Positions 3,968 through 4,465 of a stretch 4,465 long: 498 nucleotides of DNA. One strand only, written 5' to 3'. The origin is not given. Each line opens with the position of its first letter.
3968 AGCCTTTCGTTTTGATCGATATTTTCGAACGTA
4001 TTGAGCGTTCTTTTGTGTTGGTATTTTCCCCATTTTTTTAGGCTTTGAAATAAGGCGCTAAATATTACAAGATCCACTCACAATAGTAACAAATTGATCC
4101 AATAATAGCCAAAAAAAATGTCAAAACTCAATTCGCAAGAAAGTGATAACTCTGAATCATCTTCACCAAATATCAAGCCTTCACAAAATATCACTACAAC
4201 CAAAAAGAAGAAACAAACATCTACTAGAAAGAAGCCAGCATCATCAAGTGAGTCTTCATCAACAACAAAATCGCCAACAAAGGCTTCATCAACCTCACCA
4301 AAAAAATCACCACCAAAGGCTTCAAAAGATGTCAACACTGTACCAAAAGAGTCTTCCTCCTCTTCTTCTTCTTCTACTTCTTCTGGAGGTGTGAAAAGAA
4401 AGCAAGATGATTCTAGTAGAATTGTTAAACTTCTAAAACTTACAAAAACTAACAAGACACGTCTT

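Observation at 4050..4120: Transposon terminus is not CACTA and sits 36 bp from a host start codon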

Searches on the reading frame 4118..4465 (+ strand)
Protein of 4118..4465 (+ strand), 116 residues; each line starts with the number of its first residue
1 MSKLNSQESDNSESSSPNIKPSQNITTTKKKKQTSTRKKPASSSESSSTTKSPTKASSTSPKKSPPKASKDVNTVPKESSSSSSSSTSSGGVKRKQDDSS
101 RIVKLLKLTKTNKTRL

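Call 4: search_protein_families(library=pfam, proteins=[window:4118-4465:+], max_evalue=1)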
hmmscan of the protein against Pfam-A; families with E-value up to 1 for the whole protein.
window:4118-4465:+ (116 aa): 0 families

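Call 31: find_homologous_proteins(query=window:4118-4465:+, max_evalue=0.1)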
Query window:4118-4465:+: 148 candidates shared short words with the query, none scored E <= 0.1.
